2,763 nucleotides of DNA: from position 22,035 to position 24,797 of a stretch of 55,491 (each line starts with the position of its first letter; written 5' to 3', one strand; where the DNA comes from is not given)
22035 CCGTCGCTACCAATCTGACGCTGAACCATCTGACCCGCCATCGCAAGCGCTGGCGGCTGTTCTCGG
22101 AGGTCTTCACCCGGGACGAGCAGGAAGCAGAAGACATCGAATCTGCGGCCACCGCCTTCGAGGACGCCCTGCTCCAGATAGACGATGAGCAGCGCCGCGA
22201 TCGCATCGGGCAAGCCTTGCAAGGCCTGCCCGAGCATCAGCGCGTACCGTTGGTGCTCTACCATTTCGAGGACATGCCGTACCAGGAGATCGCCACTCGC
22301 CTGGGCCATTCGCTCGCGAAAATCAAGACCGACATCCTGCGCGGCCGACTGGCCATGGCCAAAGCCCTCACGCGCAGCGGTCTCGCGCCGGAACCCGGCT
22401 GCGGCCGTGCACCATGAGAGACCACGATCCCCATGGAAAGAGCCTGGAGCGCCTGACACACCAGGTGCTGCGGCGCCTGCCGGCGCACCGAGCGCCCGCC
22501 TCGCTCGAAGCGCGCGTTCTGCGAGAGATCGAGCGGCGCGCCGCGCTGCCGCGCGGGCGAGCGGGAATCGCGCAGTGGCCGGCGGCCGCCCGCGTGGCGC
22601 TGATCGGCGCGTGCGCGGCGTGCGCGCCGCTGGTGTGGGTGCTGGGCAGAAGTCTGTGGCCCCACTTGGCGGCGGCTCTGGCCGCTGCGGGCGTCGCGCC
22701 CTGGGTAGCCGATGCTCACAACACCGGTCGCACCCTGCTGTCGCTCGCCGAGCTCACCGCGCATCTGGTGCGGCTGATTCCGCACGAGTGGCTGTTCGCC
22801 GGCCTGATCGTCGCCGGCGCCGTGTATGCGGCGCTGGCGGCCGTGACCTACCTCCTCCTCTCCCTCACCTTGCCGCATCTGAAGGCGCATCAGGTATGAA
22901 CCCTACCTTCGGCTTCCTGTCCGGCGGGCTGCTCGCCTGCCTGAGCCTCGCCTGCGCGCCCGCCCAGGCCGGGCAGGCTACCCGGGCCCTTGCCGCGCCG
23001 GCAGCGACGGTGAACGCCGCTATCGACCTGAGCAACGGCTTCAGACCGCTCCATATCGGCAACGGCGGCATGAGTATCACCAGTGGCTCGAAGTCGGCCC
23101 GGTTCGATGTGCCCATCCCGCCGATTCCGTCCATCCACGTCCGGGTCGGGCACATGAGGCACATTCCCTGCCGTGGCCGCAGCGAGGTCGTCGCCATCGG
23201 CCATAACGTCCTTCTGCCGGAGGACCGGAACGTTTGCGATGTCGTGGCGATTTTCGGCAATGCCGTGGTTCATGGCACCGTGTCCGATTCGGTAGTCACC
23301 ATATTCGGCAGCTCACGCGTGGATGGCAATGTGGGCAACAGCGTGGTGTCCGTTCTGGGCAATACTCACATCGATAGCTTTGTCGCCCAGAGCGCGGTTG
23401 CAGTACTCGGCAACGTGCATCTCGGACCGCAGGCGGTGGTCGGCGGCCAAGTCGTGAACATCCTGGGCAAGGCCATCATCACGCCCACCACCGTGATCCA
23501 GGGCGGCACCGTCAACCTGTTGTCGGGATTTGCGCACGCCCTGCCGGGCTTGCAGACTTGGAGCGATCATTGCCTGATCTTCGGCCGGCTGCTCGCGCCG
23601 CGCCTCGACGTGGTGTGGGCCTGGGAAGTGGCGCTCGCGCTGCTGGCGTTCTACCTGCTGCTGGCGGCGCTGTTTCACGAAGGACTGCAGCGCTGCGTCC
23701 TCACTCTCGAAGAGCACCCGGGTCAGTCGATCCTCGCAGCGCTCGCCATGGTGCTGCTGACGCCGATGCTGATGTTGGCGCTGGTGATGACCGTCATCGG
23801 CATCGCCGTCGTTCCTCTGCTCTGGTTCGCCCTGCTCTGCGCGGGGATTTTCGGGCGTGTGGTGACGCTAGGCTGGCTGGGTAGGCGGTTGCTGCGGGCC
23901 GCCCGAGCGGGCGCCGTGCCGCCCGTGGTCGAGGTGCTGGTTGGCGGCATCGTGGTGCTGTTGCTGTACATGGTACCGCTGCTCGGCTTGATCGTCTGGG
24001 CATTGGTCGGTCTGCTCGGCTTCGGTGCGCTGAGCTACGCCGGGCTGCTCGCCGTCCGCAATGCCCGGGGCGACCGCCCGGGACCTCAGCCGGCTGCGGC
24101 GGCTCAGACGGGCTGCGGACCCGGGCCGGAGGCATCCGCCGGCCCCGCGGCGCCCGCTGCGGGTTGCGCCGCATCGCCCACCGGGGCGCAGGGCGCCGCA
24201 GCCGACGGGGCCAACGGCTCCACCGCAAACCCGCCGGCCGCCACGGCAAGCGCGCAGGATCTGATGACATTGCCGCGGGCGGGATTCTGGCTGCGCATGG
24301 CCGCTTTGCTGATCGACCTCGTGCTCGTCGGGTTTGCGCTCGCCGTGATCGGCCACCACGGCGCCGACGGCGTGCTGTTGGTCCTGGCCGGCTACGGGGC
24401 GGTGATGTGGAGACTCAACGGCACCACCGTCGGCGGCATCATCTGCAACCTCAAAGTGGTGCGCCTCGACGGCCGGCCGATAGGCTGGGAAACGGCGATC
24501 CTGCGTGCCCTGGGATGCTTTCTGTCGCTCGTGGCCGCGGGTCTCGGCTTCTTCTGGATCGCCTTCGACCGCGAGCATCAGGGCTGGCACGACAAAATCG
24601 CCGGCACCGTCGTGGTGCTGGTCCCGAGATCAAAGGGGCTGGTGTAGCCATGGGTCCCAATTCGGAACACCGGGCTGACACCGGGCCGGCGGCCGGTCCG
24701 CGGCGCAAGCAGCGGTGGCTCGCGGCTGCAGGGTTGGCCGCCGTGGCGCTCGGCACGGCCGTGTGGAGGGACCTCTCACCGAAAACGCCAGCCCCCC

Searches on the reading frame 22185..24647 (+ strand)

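Call 14: search_protein_families(library=pfam, proteins=[window:22185-24647:+])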
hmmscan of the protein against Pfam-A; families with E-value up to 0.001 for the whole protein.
window:22185-24647:+ (820 aa): 1 family
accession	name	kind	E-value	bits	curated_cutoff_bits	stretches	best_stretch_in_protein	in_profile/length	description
PF06271.18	RDD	-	9.4e-17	62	24.1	1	699-807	2-137/137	RDD family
